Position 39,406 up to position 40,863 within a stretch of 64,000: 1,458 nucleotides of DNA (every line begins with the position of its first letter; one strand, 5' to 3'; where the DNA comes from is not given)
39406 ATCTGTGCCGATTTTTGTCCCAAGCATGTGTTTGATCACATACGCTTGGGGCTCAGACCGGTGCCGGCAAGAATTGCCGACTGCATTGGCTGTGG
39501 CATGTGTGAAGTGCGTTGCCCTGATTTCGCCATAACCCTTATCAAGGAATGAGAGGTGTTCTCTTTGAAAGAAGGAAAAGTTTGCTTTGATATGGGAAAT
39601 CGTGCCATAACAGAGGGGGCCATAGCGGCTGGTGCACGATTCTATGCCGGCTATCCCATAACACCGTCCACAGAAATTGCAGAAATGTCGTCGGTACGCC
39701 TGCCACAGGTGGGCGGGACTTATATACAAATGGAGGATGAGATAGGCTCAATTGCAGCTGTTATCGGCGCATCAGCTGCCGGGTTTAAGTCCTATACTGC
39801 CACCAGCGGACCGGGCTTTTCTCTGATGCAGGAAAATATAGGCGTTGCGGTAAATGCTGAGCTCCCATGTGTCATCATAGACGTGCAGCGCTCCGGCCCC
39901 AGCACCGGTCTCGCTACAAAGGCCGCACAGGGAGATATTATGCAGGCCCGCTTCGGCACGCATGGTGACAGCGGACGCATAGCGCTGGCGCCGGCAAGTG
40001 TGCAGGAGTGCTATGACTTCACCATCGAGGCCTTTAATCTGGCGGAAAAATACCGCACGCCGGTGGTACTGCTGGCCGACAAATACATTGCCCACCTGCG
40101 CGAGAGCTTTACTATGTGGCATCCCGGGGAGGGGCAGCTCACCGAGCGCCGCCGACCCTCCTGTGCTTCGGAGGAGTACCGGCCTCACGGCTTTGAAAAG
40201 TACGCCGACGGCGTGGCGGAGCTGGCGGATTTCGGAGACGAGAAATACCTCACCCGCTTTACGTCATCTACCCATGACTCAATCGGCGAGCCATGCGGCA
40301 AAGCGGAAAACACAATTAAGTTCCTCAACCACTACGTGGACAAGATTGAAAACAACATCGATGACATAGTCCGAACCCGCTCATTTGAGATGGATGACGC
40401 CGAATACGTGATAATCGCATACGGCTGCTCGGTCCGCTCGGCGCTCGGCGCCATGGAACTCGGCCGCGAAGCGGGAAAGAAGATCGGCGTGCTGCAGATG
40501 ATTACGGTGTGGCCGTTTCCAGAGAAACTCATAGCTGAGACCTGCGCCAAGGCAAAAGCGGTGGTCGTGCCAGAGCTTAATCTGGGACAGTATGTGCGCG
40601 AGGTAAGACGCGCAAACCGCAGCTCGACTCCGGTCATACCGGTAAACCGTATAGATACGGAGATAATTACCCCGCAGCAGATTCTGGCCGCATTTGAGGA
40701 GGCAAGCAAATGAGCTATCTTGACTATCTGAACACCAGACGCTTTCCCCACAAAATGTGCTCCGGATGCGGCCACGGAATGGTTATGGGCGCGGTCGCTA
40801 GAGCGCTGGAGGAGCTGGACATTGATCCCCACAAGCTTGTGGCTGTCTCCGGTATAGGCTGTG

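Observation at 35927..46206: Archaeal-style ATP-yielding 2-hydroxy/2-oxo-acid oxidation module under IclR control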

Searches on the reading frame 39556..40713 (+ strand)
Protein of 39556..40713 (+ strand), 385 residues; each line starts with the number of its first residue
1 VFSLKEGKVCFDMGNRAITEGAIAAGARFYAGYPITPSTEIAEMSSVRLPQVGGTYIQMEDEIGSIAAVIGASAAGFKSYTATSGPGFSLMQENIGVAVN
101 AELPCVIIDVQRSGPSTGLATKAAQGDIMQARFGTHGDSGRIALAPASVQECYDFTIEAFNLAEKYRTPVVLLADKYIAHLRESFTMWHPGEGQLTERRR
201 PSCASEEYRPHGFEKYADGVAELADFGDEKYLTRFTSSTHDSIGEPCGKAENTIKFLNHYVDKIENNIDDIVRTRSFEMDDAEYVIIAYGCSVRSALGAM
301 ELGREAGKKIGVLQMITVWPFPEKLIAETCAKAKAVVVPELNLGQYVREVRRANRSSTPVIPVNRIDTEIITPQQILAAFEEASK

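Call 4: search_protein_families(library=pfam, proteins=[window:39556-40713:+])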
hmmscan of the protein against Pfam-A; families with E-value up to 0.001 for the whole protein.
window:39556-40713:+ (385 aa): 3 families
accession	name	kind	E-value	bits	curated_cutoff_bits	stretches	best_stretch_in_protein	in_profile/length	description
PF01855.24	POR_N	-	1.1e-67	228.6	27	1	20-195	1-174/231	Pyruvate flavodoxin/ferredoxin oxidoreductase, thiamine diP-bdg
PF17147.9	PFOR_II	-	1.5e-20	73.8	27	1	282-376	1-102/102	Pyruvate:ferredoxin oxidoreductase core domain II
PF02780.25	Transketolase_C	-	4.2e-08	33.6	25.9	1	283-340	11-68/124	Transketolase, C-terminal domain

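Call 5: search_protein_families(library=ncbifam, proteins=[window:39556-40713:+])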
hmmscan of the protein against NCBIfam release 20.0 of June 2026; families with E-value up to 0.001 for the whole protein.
window:39556-40713:+ (385 aa): 13 families
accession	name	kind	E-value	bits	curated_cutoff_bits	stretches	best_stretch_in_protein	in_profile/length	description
NF006412.0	PRK08659.1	equivalog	8.2e-150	499.2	411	1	8-383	4-376/378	2-oxoacid:acceptor oxidoreductase subunit alpha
TIGR03710.1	OAFO_sf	subfamily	1.9e-104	350.3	482.75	1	10-379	194-560/561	2-oxoacid:acceptor oxidoreductase subunit alpha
NF007206.0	PRK09627.1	equivalog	8e-103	344.3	579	1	13-382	7-374/375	2-oxoglutarate synthase subunit alpha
NF005507.0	PRK07119.1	subfamily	1.7e-86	290.2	399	2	13-187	8-182/352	3-methyl-2-oxobutanoate dehydrogenase subunit VorB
NF041170.1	Oxoac_fdxalpha_Archa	equivalog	1.1e-68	232.1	800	1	13-379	239-618/636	2-oxoacid:ferredoxin oxidoreductase subunit alpha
NF007201.0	PRK09622.1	equivalog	1.4e-31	109.8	590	2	14-179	15-178/405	2-oxoacid:ferredoxin oxidoreductase subunit alpha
NF040682.1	PorA_Arch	equivalog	3.8e-31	108.4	550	1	14-342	8-321/387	pyruvate synthase subunit PorA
NF006232.0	PRK08366.1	equivalog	1.1e-24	86.7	646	1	14-342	12-324/394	2-ketoisovalerate ferredoxin oxidoreductase subunit alpha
NF045764.1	PhenlGlyoxDHPadG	equivalog_domain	1.2e-22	80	700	2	13-166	6-155/398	NADH-dependent phenylglyoxylate dehydrogenase subunit alpha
NF006233.0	PRK08367.1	equivalog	2.5e-22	79.3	625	2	14-168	9-159/394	pyruvate ferredoxin oxidoreductase subunit alpha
TIGR03336.1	IOR_alpha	equivalog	1.3e-18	66.6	650.9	1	11-184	4-171/595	indolepyruvate ferredoxin oxidoreductase subunit alpha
TIGR02176.1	pyruv_ox_red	equivalog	1.1e-11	43.3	911.35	1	15-172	7-165/1167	pyruvate:ferredoxin (flavodoxin) oxidoreductase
NF045791.1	OxalOxredalpha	equivalog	6.3e-11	41.9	500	1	276-338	256-318/395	oxalate oxidoreductase subunit alpha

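Call 11: search_solved_structures(query=window:39556-40713:+, max_evalue=0.00001)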
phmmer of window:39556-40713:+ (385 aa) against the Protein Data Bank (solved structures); distinct sequences matched with E-value up to 0.00001: 10.
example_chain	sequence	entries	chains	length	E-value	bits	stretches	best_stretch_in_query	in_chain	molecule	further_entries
1yd7_A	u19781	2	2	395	2.7e-102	345.8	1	5-377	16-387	2-keto acid:ferredoxin oxidoreductase subunit alpha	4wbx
8ys5_A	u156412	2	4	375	5.9e-73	249.3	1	13-382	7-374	2-oxoglutarate synthase subunit alpha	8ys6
6n2n_A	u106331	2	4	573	4.2e-60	207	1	10-377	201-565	Pyruvate flavodoxin/ferredoxin oxidoreductase domain protein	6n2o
5b46_A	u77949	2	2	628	4.5e-35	124.7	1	12-344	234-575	2-oxoacid--ferredoxin oxidoreductase alpha subunit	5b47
5b48_A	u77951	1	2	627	6.8e-34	120.8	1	7-339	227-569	2-oxoacid--ferredoxin oxidoreductase alpha subunit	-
9bt4_B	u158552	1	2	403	3.7e-21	78.9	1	7-344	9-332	Pyruvate:Ferredoxin Oxidoreductase, subunit alpha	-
5c4i_A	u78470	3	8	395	4e-11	45.9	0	277-341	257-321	Oxalate oxidoreductase subunit alpha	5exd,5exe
6cin_A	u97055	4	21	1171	3e-08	36.4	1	27-176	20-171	PYRUVATE-FERREDOXIN OXIDOREDUCTASE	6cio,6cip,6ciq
7plm_A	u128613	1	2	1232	7.5e-06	28.5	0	14-171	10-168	Pyruvate:ferredoxin oxidoreductase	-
1b0p_A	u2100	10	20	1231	8.1e-06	28.4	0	14-171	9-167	PROTEIN (PYRUVATE-FERREDOXIN OXIDOREDUCTASE) | Pyruvate-Ferredoxin Oxidoreductase | PYRUVATE FERREDOXIN OXIDOREDUCTASE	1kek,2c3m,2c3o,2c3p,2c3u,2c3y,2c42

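Call 14: find_encoding_contigs(protein=window:39556-40713:+, flank=10000, max_places=8)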
Protein window:39556-40713:+ (385 aa): no gene with exactly this product is on record in the collection.

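Call 41: find_homologous_proteins(query=window:39565-40713:+, max_evalue=1e-60)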
Query window:39565-40713:+ (382 aa): 7994 proteins with E <= 1e-60 among 8000 candidates; the best 120 are listed.
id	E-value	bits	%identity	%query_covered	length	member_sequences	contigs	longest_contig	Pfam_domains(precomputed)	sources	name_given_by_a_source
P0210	5.0e-250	847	99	100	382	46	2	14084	PF01855.25,PF17147.10,PF02780.26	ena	-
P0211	1.0e-226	770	88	100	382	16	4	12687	PF01855.25,PF17147.10,PF02780.26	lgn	-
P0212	1.4e-215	733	83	99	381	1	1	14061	PF01855.25,PF17147.10,PF02780.26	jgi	-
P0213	3.4e-213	726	81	100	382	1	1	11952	PF01855.25,PF17147.10,PF02780.26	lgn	-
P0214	2.3e-210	716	80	99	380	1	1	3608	PF01855.25,PF17147.10,PF02780.26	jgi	-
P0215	5.7e-209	712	80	100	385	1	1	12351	PF01855.25,PF17147.10,PF02780.26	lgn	-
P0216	4.2e-206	702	79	100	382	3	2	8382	PF01855.25,PF17147.10,PF02780.26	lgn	-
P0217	4.3e-206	702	79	99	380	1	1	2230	PF01855.25,PF17147.10,PF02780.26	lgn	-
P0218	6.0e-204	695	81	98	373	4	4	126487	PF01855.25,PF17147.10,PF02780.26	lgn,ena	-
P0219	4.2e-202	689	80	98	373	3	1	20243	PF01855.25,PF17147.10,PF02780.26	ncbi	-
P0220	2.2e-201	687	77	100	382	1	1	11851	PF01855.25,PF17147.10,PF02780.26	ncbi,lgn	-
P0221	1.3e-191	655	74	100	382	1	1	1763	PF01855.25,PF17147.10,PF02780.26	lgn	-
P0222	2.4e-165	568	65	100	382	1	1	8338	PF01855.25,PF17147.10,PF02780.26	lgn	-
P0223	2.9e-165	568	65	100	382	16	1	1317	PF01855.25,PF17147.10,PF02780.26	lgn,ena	-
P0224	8.3e-164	563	64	100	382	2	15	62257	PF01855.25,PF17147.10,PF02780.26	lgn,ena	-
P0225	4.2e-163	561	68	100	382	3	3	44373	PF01855.25,PF17147.10,PF02780.26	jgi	jgi:2-oxoglutarate ferredoxin oxidoreductase subunit alpha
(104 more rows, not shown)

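Call 42: find_encoding_contigs(protein=P0224, flank=9000, max_places=2)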
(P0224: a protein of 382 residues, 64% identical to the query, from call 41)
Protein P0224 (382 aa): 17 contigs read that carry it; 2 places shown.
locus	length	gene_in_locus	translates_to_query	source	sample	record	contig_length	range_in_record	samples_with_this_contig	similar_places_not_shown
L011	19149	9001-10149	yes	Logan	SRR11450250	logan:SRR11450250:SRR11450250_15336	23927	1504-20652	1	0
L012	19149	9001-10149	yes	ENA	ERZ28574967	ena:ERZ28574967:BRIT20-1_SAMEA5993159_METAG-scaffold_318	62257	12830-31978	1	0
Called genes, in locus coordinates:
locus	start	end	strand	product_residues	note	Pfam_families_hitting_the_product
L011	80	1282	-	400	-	PF07969:Amidohydro_3 (weak), PF01979:Amidohydro_1, PF07969:Amidohydro_3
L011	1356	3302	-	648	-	PF06808:DctM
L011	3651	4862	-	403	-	PF16868:NMT1_3, PF09084:NMT1, PF12974:Phosphonate-bd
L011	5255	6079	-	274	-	PF09339:HTH_IclR, PF01614:IclR_C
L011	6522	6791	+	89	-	-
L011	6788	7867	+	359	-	PF01144:CoA_trans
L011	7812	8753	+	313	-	PF01144:CoA_trans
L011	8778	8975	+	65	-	PF12797:Fer4_2 (faint), PF13237:Fer4_10, PF13534:Fer4_17 (faint), PF14697:Fer4_21 (faint), PF12837:Fer4_6 (faint), PF13187:Fer4_9, PF12838:Fer4_7, PF00037:Fer4 (weak), +3 more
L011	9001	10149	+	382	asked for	PF01855:POR_N, PF02780:Transketolase_C, PF17147:PFOR_II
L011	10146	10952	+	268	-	PF02775:TPP_enzyme_C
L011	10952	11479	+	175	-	PF01558:POR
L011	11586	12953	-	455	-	PF03972:MmgE_PrpD_N, PF19305:MmgE_PrpD_C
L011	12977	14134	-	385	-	PF04303:PrpF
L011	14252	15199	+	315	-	PF00126:HTH_1, PF03466:LysR_substrate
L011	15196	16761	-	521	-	PF04223:CitF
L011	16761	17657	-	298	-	PF03328:HpcH_HpaI, PF15617:C-C_Bond_Lyase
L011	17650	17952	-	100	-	PF06857:ACP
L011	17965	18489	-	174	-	PF00694:Aconitase_C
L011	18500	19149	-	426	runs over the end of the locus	PF00330:Aconitase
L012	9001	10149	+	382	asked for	PF01855:POR_N, PF02780:Transketolase_C, PF17147:PFOR_II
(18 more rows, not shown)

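Call 43: find_encoding_contigs(protein=P0225, flank=9000, max_places=2)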
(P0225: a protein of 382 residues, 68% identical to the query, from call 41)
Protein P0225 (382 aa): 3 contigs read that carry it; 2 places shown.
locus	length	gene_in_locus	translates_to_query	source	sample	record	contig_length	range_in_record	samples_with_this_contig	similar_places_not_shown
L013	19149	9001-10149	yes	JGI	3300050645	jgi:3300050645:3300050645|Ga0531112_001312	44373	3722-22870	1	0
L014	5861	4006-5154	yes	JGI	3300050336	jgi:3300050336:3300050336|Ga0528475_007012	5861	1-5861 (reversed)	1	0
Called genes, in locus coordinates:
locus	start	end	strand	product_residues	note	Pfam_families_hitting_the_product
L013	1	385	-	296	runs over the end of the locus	PF19799:DUF6282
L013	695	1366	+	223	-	PF03737:RraA-like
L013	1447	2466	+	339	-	PF01418:HTH_6, PF01380:SIS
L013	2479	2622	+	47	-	-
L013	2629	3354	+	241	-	PF02585:PIG-L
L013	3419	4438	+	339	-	PF16868:NMT1_3, PF12974:Phosphonate-bd, PF09084:NMT1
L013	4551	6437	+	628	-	PF06808:DctM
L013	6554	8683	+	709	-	PF02629:CoA_binding, PF13380:CoA_binding_2, PF13607:Succ_CoA_lig, PF19045:Ligase_CoA_2 (weak), PF13549:ATP-grasp_5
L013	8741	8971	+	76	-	PF12797:Fer4_2 (faint), PF12837:Fer4_6 (faint), PF13237:Fer4_10 (weak), PF14697:Fer4_21 (faint), PF00037:Fer4 (faint), PF13484:Fer4_16 (faint), PF12838:Fer4_7 (weak), PF13187:Fer4_9, +1 more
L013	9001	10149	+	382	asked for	PF01855:POR_N, PF02780:Transketolase_C (faint), PF17147:PFOR_II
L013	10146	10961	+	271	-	PF02775:TPP_enzyme_C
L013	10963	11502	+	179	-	PF01558:POR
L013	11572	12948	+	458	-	PF00682:HMGL-like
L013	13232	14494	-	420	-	PF01548:DEDD_Tnp_IS110, PF02371:Transposase_20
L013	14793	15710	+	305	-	PF00892:EamA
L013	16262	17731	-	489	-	PF13347:MFS_2 (weak), PF07690:MFS_1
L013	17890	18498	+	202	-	PF00440:TetR_N, PF16859:TetR_C_11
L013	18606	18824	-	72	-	PF04239:DUF421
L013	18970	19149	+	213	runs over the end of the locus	PF01047:MarR, PF12802:MarR_2, PF13463:HTH_27 (weak), PF13601:HTH_34 (weak)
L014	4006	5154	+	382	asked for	PF01855:POR_N, PF02780:Transketolase_C (faint), PF17147:PFOR_II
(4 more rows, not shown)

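Call 46: search_protein_families(library=ncbifam, proteins=[L013:11572-12948:+, L011:6788-7867:+, L011:7812-8753:+, L011:11586-12953:-, L011:12977-14134:-, L011:80-1282:-, L011:6522-6791:+, L013:695-1366:+], max_evalue=1e-15)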
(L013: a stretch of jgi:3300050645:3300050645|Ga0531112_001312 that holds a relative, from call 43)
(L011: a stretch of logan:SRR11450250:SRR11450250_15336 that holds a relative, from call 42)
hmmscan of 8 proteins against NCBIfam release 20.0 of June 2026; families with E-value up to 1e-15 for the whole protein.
L013:11572-12948:+ (458 aa): 11 families
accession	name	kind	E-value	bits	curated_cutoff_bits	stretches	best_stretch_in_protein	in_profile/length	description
TIGR02660.1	nifV_homocitr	equivalog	1.7e-44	152.6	462.9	1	56-425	2-348/365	homocitrate synthase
NF002085.0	PRK00915.1-2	subfamily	4.1e-38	131.4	517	1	52-397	10-335/504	2-isopropylmalate synthase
TIGR02090.1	LEU1_arch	subfamily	6.8e-38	130.7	484.75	1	58-426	3-348/363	isopropylmalate/citramalate/homocitrate synthases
NF002086.0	PRK00915.1-3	equivalog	8.8e-34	116.8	532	1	52-447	3-381/516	2-isopropylmalate synthase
TIGR02146.1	LysS_fung_arch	equivalog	3.6e-30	105.4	413.55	1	59-396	2-319/344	homocitrate synthase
NF041069.1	IPMS_Sufob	equivalog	1.1e-27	97.3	600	1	58-403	3-330/371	isopropylmalate synthase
TIGR00973.1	leuA_bact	equivalog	1.2e-27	96.5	598.7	1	56-398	2-336/494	2-isopropylmalate synthase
NF002087.0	PRK00915.1-4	equivalog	1.3e-27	96.6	729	1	55-400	6-343/516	2-isopropylmalate synthase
NF042433.1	CitmalDyn_Leptosp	equivalog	3.6e-23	81.9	950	1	133-397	88-339/514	(R)-citramalate synthase CimA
NF002088.0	PRK00915.1-5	equivalog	6.4e-21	74.4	697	1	54-401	2-341/514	2-isopropylmalate synthase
NF002084.0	PRK00915.1-1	equivalog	1.1e-19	70.4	748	1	54-396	3-337/523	2-isopropylmalate synthase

L011:6788-7867:+ (359 aa): 0 families

L011:7812-8753:+ (313 aa): 0 families

L011:11586-12953:- (455 aa): 0 families

L011:12977-14134:- (385 aa): 2 families
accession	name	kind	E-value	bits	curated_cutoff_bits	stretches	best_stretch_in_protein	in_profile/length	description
NF033377.1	OMA_tautomer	equivalog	1.6e-92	310.2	440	1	14-383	1-348/349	4-oxalomesaconate tautomerase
TIGR02334.1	prpF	equivalog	4.4e-91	305.6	440.55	1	7-383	4-385/390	2-methylaconitate cis-trans isomerase PrpF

L011:80-1282:- (400 aa): 4 families
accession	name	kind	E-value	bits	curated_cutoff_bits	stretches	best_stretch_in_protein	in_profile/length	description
TIGR01975.1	isoAsp_dipep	equivalog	8.3e-98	328.1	331.25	1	20-398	1-388/389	beta-aspartyl-peptidase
NF006689.0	PRK09237.1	equivalog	9.1e-21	73.8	371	0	21-119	5-100/383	amidohydrolase/deacetylase family metallohydrolase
TIGR03178.1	allantoinase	equivalog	1.6e-17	63.4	357.85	0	22-85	3-64/441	allantoinase AllB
NF006056.0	PRK08204.1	subfamily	4.8e-17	61.9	391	0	22-81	6-67/449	hypothetical protein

L011:6522-6791:+ (89 aa): 0 families

L013:695-1366:+ (223 aa): 9 families
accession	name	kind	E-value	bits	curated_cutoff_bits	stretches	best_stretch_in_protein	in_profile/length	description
NF004850.0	PRK06201.1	subfamily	9e-72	241.2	231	1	1-218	2-220/222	hypothetical protein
NF006731.0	PRK09262.1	equivalog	2.5e-45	154.7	179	1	7-219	9-224/229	4-carboxy-4-hydroxy-2-oxoadipate aldolase/oxaloacetate decarboxylase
NF005442.0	PRK07028.1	equivalog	6.5e-40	137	593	1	15-196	226-406/430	bifunctional hexulose-6-phosphate synthase/ribonuclease regulator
TIGR02798.1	ligK_PcmE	equivalog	1.1e-39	136.3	304.5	1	8-205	4-202/222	4-carboxy-4-hydroxy-2-oxoadipate aldolase/oxaloacetate decarboxylase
NF006093.0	PRK08245.1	subfamily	3.2e-27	95.5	208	1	48-194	45-204/240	hypothetical protein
TIGR01935.1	NOT-MenG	subfamily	2.1e-24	86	123.8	1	29-174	3-149/150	RraA family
NF006875.0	PRK09372.1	equivalog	7.6e-24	84.3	136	1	27-177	5-156/161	ribonuclease E activity regulator RraA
NF009134.0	PRK12487.1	equivalog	1.4e-22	80.2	196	1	36-175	15-154/161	putative 4-hydroxy-4-methyl-2-oxoglutarate aldolase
NF009399.0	PRK12764.1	equivalog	2.9e-22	79.4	444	1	70-189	338-458/501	fumarylacetoacetate hydrolase family protein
